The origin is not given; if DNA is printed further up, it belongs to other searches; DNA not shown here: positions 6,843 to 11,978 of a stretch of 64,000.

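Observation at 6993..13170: Self-contained two-gene system: giant nucleotide-handling protein plus orphan LDH-fold partner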

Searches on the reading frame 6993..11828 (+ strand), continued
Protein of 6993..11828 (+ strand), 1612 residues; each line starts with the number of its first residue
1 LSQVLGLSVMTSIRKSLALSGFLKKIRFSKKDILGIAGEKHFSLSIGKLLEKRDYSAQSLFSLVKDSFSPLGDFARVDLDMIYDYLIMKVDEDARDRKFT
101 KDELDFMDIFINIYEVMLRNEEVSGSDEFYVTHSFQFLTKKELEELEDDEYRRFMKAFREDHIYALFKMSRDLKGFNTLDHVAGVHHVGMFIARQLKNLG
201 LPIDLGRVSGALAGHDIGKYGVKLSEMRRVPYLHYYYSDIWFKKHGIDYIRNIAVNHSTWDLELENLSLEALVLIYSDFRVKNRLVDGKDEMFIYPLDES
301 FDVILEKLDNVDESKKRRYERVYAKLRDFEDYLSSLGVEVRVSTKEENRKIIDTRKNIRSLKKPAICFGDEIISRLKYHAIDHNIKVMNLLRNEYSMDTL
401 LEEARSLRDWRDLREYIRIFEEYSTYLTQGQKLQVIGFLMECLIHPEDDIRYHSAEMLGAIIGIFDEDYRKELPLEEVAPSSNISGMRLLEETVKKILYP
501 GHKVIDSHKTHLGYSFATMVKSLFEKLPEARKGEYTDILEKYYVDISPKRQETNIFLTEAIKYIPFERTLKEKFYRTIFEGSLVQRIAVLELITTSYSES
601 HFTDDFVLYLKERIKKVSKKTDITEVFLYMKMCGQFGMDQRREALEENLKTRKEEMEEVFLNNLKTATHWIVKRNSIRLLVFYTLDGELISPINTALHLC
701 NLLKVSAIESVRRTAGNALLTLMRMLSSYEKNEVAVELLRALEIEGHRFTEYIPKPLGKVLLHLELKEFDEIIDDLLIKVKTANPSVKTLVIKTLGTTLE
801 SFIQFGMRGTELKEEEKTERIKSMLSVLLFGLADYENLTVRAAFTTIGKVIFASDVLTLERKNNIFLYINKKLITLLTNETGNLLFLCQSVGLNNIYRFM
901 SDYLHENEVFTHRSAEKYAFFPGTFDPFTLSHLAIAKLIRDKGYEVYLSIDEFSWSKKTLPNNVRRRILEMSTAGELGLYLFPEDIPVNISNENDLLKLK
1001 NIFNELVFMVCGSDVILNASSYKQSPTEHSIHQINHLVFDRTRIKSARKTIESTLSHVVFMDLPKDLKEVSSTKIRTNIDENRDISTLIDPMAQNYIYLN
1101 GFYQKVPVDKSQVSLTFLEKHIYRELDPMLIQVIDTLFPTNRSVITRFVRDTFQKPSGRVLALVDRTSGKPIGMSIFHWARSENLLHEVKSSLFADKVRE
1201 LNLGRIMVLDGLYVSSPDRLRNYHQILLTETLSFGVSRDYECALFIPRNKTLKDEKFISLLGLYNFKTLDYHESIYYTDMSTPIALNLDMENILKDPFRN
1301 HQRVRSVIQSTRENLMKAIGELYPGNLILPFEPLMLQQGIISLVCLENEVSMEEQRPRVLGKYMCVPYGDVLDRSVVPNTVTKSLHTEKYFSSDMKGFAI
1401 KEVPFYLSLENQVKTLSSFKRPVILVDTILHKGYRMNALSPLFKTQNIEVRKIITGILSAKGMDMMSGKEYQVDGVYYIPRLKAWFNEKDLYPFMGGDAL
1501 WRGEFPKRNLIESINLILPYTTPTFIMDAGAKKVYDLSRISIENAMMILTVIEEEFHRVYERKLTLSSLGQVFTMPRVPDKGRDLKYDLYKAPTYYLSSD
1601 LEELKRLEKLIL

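Call 14: find_related_loci(query=A1, collection=genome_contigs, flank=7000)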
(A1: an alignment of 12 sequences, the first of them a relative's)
Query A1 (1612 aa) in genome_contigs; peptide patterns used: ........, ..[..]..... (x = any residue, [..] = any of these).
600 stretches matched a pattern (row limit reached: there are more); 589 encode a relative of the query (tblastn E <= 1e-3); the best 80 are kept; 80 distinct loci.
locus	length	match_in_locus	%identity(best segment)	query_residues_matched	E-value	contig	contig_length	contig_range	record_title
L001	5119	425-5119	81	1-1565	0e+0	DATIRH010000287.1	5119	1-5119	MAG TPA_asm: Proteiniclasticum sp. isolate SMAG_U15898 k141_297187, whole genome shotgun sequence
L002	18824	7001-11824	77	3-1612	0e+0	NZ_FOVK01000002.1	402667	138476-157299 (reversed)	Proteiniclasticum ruminis strain ML2, whole genome shotgun sequence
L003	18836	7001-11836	73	1-1611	0e+0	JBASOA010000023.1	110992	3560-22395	MAG: Clostridiaceae bacterium isolate MFD12108_ilm_asm_bin51 k127_100975, whole genome shotgun sequence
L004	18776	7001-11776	61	12-1611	0e+0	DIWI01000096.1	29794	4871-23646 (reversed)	MAG TPA_asm: Clostridiaceae bacterium UBA6110 UBA6110_contig_2167, whole genome shotgun sequence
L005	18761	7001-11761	49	41-1612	0e+0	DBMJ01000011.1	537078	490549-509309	MAG TPA_asm: Clostridium sp. UBA701 UBA701_contig_75, whole genome shotgun sequence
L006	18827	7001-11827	48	8-1612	0e+0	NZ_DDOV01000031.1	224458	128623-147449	MAG: Clostridium sp. UBA2485 UBA2485_contig_280, whole genome shotgun sequence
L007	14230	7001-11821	48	8-1610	0e+0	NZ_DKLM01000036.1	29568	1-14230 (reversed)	MAG: Clostridium sp. UBA6640 UBA6640_contig_472, whole genome shotgun sequence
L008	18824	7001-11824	46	8-1611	0e+0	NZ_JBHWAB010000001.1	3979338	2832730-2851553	Haloimpatiens sp. FM7330 chromosome, whole genome shotgun sequence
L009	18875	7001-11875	45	13-1610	0e+0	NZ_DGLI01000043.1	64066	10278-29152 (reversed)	MAG: Clostridium sp. UBA4548 UBA4548_contig_109, whole genome shotgun sequence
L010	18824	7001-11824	46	9-1611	0e+0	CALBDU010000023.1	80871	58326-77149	MAG TPA_asm: uncultured Clostridium sp. isolate SRR3330203_bin.119_CONCOCT_v1.1_MAG genome assembly, contig: ERZ724088.2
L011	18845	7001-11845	45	1-1607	0e+0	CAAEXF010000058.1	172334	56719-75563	MAG TPA_asm: Clostridiaceae bacterium, isolate HGM11636, WGS project CAAEXF010000000 data, contig: SRS000991_6_k119_6193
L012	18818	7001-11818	46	9-1607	0e+0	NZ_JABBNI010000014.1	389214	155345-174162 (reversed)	Clostridium muellerianum strain P21 NODE_1_length_389214_cov_120.525384, whole genome shotgun sequence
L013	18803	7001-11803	44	9-1608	0e+0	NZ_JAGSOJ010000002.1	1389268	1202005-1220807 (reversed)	Oceanirhabdus seepicola strain ZWT Scaffold2, whole genome shotgun sequence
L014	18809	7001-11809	46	13-1610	0e+0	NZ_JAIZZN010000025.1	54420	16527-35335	Clostridium sp. CS001 contig00025, whole genome shotgun sequence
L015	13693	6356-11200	45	6-1611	0e+0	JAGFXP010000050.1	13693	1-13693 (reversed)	MAG: Bacillota bacterium isolate CTSoil_065 scaffold_2305, whole genome shotgun sequence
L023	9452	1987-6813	43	40-1612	0e+0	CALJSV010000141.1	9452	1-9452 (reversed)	MAG: uncultured Clostridia bacterium isolate R1_Bin_METABAT__56_1 genome assembly, contig: c_000000786835, whole genome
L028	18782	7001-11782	44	39-1612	0e+0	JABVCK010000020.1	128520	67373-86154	MAG: Bacillota bacterium isolate Ch29 Scaffold51, whole genome shotgun sequence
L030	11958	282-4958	42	49-1612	0e+0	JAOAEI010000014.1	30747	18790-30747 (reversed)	MAG: Caloramator sp. isolate SKW256 NODE_14_length_30747_cov_18.809977, whole genome shotgun sequence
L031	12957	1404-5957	43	109-1612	0e+0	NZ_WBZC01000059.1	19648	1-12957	Alkaliphilus pronyensis strain LacV Alk_LacV_TTCAGC_MERGED.PERFECT_contig_59, whole genome shotgun sequence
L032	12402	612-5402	42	45-1612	0e+0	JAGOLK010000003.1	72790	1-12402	MAG: Clostridia bacterium isolate Go_SlDig_bin_83 Go_SlDig_831_length_72790_cov_47.824766, whole genome shotgun sequence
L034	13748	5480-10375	42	1-1612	0e+0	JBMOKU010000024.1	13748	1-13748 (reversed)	MAG: Bacillota bacterium isolate Betzabe_MAG006 MAG006_24, whole genome shotgun sequence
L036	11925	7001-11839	42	12-1612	0e+0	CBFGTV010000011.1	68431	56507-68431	MAG TPA_asm: uncultured Clostridiaceae bacterium isolate SRR17295758_concoct_140 genome assembly, contig: ERZ23579493.20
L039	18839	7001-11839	42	13-1612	0e+0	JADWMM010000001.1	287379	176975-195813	MAG: Alkaliphilus sp. NP8 41_S2_L001_R1_001_(paired)_contig_1, whole genome shotgun sequence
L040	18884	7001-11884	41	1-1612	0e+0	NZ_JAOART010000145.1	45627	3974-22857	MAG: Anaeromicrobium sp. isolate McD1.6 contig_243513, whole genome shotgun sequence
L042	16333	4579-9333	41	42-1612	0e+0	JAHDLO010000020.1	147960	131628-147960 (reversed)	MAG: Clostridiaceae bacterium isolate M1-B18 k141_78895, whole genome shotgun sequence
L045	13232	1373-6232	41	9-1608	0e+0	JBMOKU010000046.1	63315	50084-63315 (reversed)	MAG: Bacillota bacterium isolate Betzabe_MAG006 MAG006_46, whole genome shotgun sequence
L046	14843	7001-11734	41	42-1612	0e+0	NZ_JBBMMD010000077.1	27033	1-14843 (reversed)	Tepidibacter sp. Z1-5 soapdenovo_K_105_78, whole genome shotgun sequence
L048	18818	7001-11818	42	1-1612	0e+0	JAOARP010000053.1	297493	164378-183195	MAG: Marinisporobacter sp. isolate McD1.33 contig_178542, whole genome shotgun sequence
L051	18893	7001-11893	42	1-1612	0e+0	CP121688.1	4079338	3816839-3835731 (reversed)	Clostridiaceae bacterium 35-E11 chromosome, complete genome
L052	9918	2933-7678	42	42-1612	0e+0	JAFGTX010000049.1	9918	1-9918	MAG: Clostridia bacterium isolate ZodW_maxbin.062 k87_1135836, whole genome shotgun sequence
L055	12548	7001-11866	39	13-1612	0e+0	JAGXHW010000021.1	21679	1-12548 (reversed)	MAG: Clostridiaceae bacterium isolate LH_M71 k141_982853, whole genome shotgun sequence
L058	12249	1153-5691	41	125-1612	0e+0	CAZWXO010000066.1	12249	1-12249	MAG TPA_asm: uncultured bacterium isolate binchicken_co113_116 genome assembly, contig: NODE_6129_length_12249_cov_3.559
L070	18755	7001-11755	39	42-1612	0e+0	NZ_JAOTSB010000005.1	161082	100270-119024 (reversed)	MAG: Acidaminobacter sp. isolate MAG4 5109_A_contig_58, whole genome shotgun sequence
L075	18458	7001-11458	41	137-1612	0e+0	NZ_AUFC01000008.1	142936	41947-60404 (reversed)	Anaerovorax odorimutans DSM 5092 K292DRAFT_scaffold00006.6_C, whole genome shotgun sequence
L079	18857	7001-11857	40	13-1612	0e+0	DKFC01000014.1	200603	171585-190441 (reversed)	MAG TPA_asm: Firmicutes bacterium UBA6806 UBA6806_contig_2646, whole genome shotgun sequence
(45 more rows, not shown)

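Call 32: search_protein_families(library=pfam, proteins=[L005:13062-14096:+, L006:13044-14081:+, L002:16653-17492:+, L005:6326-6790:+], max_evalue=0.1)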
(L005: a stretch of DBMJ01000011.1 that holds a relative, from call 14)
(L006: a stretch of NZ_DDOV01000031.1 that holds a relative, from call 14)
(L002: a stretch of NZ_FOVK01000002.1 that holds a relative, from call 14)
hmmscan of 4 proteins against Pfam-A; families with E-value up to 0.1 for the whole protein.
L005:13062-14096:+ (345 aa): 3 families
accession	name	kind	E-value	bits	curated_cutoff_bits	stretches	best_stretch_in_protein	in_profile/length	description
PF03358.20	FMN_red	-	7.4e-20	71.5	24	1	161-317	2-150/152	NADPH-dependent FMN reductase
PF12612.13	TFCD_C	-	0.036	14.4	22.4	1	246-299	50-104/187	Tubulin folding cofactor D C terminal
PF05207.18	Zn_ribbon_CSL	-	0.07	13.3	29.2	0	188-215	26-54/55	CSL zinc finger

L006:13044-14081:+ (346 aa): 2 families
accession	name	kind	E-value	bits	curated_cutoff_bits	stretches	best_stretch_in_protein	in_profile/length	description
PF03358.20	FMN_red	-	4e-19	69.1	24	1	161-318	3-151/152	NADPH-dependent FMN reductase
PF12612.13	TFCD_C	-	0.087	13.1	22.4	0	235-299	39-104/187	Tubulin folding cofactor D C terminal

L002:16653-17492:+ (280 aa): 1 family
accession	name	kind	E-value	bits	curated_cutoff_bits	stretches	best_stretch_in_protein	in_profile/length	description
PF02811.25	PHP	-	1.4e-07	32.4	26.4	1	4-84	1-85/164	PHP domain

L005:6326-6790:+ (155 aa): 1 family
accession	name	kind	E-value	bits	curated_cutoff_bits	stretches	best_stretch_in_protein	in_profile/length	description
PF16224.10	DUF4883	-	2e-37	128.7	27.1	1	30-148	1-119/119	DOmain of unknown function (DUF4883)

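Call 33: search_protein_families(library=ncbifam, proteins=[L005:13062-14096:+, L006:13044-14081:+, L002:16653-17492:+], max_evalue=0.1)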
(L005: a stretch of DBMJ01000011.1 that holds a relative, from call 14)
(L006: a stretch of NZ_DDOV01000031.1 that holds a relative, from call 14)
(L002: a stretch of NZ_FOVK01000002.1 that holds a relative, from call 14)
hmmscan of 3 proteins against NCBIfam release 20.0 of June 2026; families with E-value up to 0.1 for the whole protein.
L005:13062-14096:+ (345 aa): 0 families

L006:13044-14081:+ (346 aa): 1 family
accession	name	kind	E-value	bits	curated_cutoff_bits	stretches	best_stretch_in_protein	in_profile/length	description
NF003088.0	PRK04015.1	subfamily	0.051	13.8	90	0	169-211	40-82/92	DNA/RNA-binding protein AlbA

L002:16653-17492:+ (280 aa): 14 families
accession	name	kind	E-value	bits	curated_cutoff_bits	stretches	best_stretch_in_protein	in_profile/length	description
NF047791.1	RNaseRnm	equivalog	5.5e-36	124.2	375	1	3-245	3-251/275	RNase RNM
NF041577.1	nside_bi_sphtase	equivalog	5.5e-35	120.9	400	1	2-246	3-252/276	3',5'-nucleoside bisphosphate phosphatase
NF038032.1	CehA_McbA_metalo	domain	1e-15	58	80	1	2-69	4-71/315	CehA/McbA family metallohydrolase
NF041661.1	Cycl_ph_dihydrol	equivalog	6e-15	55.3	500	1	4-252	1-252/259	phosphoribosyl 1,2-cyclic phosphate 1,2-diphosphodiesterase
NF045780.1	TrlF_fam_ATP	equivalog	1.7e-09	37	350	1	2-98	7-117/944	TrlF family AAA-like ATPase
NF004981.0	PRK06361.1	equivalog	3.4e-06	26.6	117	1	3-40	2-40/217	histidinol phosphate phosphatase domain-containing protein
NF004225.0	PRK05672.1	subfamily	5.9e-06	24.6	939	1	3-86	7-94/1047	error-prone DNA polymerase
NF006375.0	PRK08609.1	equivalog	0.0003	19.5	426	1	2-39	336-373/571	DNA polymerase/3'-5' exonuclease PolX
TIGR01405.1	polC_Gram_pos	equivalog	0.00044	18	1043.45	1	2-73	104-177/1211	DNA polymerase III subunit alpha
NF001688.0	PRK00448.1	equivalog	0.0022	15.6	873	1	2-74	338-412/1445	PolC-type DNA polymerase III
NF005928.0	PRK07945.1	equivalog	0.0026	17.2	250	1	2-39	99-136/337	PHP domain-containing protein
NF045781.1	Spaf1101_AAA_ATP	equivalog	0.018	13.4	475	1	27-86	103-168/836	Spaf_1101 family AAA-like ATPase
NF004226.0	PRK05673.1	equivalog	0.023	12.5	1002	1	3-69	7-75/1146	DNA polymerase III subunit alpha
TIGR01856.1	hisJ_fam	subfamily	0.078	12.7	90.2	0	4-122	2-121/252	histidinol-phosphatase HisJ family protein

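Call 56: search_protein_families(library=padloc, proteins=[window:6993-11828:+, L005:13062-14096:+], max_evalue=0.01)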
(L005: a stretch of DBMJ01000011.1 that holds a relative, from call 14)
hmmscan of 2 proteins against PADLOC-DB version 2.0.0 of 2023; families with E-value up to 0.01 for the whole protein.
window:6993-11828:+ (1612 aa): 0 families

L005:13062-14096:+ (345 aa): 0 families
